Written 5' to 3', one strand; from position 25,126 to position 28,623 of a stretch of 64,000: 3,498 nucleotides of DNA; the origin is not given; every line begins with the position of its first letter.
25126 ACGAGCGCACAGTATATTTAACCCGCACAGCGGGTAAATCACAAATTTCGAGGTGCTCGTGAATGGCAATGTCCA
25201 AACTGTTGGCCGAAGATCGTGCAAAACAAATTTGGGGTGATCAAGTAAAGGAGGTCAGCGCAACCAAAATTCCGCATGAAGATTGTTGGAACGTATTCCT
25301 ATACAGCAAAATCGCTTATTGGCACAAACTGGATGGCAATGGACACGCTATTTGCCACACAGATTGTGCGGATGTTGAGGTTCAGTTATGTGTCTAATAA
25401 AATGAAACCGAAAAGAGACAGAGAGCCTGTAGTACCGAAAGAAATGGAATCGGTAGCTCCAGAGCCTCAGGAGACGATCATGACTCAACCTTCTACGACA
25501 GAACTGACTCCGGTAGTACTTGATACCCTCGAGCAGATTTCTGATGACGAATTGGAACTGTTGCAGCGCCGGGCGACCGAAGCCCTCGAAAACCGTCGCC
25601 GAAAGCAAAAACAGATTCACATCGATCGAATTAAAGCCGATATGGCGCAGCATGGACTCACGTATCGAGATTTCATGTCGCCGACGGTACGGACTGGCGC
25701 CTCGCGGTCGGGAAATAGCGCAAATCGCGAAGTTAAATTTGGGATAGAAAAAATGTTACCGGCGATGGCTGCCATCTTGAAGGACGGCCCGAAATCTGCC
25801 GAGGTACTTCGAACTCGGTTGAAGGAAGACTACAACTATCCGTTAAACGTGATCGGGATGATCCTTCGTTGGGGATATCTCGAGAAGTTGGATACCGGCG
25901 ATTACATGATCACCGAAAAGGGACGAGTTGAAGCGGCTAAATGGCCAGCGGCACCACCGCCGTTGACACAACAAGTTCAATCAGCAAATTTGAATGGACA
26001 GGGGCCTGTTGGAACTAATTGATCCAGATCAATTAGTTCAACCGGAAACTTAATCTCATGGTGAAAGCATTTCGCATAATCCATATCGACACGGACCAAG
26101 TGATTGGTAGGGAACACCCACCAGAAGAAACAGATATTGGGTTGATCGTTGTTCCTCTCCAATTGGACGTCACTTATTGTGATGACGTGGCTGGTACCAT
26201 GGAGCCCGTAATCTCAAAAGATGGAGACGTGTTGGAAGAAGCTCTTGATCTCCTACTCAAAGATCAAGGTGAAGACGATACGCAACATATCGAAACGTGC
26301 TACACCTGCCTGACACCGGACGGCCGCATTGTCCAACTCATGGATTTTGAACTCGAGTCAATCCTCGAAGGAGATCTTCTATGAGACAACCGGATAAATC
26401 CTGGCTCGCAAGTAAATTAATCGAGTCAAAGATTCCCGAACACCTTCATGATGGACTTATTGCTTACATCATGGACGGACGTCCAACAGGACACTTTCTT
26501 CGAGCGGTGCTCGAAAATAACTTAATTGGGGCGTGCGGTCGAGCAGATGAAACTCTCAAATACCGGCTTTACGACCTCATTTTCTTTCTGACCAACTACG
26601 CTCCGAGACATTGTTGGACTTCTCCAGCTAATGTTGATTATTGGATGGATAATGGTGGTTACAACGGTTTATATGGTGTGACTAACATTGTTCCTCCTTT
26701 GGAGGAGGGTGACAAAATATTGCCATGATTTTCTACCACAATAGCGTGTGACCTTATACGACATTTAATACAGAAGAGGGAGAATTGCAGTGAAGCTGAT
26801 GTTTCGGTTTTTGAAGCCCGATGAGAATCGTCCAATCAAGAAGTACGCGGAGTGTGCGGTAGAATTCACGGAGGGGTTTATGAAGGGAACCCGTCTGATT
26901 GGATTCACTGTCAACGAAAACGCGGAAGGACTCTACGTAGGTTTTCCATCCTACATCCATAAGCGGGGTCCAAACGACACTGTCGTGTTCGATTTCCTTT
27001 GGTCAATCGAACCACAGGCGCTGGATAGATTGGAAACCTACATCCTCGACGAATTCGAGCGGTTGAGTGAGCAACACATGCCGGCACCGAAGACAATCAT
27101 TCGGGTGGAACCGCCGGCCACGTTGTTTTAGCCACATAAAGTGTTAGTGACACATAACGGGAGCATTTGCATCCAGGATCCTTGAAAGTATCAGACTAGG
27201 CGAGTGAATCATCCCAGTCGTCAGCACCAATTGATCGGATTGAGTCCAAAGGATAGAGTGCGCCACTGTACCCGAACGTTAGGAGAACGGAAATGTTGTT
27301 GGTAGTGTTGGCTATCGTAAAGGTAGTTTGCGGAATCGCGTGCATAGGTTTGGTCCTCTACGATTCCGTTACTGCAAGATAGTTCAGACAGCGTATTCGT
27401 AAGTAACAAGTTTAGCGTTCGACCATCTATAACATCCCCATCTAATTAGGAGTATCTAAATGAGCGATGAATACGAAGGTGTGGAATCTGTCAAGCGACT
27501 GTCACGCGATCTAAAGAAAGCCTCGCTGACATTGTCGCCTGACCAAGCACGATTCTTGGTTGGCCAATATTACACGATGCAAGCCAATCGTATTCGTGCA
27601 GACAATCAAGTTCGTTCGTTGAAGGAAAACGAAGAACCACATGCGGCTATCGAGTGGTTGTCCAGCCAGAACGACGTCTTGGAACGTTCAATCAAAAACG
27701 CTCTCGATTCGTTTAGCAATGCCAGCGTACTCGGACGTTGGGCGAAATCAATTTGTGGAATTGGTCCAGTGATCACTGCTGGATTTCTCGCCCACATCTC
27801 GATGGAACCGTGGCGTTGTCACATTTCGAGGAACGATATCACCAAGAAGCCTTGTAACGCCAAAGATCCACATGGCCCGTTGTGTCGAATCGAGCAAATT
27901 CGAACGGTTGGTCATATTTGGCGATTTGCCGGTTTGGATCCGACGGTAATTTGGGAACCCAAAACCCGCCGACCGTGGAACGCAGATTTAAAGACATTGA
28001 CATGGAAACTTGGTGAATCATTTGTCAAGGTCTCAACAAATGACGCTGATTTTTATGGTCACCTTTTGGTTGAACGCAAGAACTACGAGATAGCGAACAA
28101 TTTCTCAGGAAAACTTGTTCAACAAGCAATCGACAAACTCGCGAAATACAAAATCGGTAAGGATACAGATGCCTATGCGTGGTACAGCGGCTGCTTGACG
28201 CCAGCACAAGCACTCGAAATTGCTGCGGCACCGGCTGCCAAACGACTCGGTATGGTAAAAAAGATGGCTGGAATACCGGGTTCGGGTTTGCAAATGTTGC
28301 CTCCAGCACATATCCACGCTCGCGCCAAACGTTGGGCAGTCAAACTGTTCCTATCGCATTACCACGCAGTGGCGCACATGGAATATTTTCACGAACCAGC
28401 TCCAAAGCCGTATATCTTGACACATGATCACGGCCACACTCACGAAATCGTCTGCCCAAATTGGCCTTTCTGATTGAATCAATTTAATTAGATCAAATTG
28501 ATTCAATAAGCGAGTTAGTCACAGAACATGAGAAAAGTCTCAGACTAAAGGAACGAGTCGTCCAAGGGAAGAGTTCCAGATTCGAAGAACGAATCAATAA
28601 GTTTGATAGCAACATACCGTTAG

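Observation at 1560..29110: Recurrent upstream hairpins whose loop carries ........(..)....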

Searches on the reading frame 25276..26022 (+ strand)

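Call 12: search_protein_families(library=phrogs, proteins=[window:25276-26022:+], max_evalue=0.00001)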
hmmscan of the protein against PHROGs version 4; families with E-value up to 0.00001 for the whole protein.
window:25276-26022:+ (248 aa): 0 families

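Call 21: search_protein_families(library=pfam, proteins=[window:25276-26022:+], max_evalue=0.01)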
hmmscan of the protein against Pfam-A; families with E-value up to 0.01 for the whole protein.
window:25276-26022:+ (248 aa): 2 families
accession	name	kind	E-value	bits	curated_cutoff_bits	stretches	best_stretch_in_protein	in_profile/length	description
PF00453.23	Ribosomal_L20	-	0.00039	21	30.8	1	100-135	44-79/107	Ribosomal protein L20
PF22470.1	Histone_HNS_N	-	0.002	18.4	24.5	1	83-135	24-77/79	H-NS histone-like proteins, N-terminal domain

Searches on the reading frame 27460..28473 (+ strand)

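Call 12: search_protein_families(library=phrogs, proteins=[window:27460-28473:+], max_evalue=0.00001)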
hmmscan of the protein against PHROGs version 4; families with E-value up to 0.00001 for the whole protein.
window:27460-28473:+ (337 aa): 1 family
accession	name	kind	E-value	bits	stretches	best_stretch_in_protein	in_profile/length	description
phrog_4285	-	integration and excision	3e-39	136.1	1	11-336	8-275/277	transposase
